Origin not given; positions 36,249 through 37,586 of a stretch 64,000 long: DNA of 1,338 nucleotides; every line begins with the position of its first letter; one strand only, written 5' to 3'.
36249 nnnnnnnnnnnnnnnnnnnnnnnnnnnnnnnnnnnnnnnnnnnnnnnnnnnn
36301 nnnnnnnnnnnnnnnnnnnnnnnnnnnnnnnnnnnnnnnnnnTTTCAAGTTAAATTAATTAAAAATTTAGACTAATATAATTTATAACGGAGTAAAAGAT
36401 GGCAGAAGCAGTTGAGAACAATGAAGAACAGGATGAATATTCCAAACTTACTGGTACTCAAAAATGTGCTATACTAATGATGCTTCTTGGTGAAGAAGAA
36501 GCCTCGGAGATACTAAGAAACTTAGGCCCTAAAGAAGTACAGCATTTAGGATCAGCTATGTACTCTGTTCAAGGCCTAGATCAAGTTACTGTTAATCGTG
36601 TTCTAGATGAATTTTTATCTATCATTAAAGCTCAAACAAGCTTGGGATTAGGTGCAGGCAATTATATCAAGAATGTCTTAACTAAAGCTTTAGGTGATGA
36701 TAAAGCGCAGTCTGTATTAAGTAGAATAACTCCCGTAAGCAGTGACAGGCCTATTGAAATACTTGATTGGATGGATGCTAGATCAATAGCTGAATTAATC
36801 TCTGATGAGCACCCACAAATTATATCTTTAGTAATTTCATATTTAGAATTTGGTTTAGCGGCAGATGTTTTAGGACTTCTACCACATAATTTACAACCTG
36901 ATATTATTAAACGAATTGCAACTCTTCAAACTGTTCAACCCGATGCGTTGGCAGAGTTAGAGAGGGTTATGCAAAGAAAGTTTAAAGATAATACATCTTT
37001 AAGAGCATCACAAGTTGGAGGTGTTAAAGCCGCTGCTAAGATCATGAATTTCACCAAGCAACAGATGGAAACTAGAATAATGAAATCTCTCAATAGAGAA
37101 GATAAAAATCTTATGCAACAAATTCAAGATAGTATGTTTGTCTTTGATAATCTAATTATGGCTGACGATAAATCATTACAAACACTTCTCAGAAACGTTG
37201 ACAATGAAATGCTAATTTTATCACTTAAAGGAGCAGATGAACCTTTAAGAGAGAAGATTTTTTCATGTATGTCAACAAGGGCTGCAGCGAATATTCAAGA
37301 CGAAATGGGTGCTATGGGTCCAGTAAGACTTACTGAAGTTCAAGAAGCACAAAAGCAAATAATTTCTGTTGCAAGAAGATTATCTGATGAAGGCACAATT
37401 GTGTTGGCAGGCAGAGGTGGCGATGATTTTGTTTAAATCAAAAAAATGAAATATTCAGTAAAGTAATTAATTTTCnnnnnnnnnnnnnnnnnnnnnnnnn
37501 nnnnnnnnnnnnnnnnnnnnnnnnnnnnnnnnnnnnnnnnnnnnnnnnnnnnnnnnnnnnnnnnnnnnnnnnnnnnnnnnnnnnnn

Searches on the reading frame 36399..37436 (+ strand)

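Call 79: search_protein_families(library=pfam, proteins=[window:36399-37436:+], max_evalue=0.00001)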
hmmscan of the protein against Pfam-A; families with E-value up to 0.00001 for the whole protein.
window:36399-37436:+ (345 aa): 4 families
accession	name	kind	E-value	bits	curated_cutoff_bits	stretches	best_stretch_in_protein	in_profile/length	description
PF01706.21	FliG_C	-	2.4e-40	137.6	23.3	1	230-336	2-108/108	FliG C-terminal domain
PF14842.11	FliG_N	-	1.7e-36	125.4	25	1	16-118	1-103/104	FliG N-terminal domain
PF14841.11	FliG_M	-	7.5e-28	97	25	1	128-199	2-73/76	FliG middle domain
PF03448.22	MgtE_N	-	6.3e-06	27.1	25.9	0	113-173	25-85/102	MgtE intracellular N domain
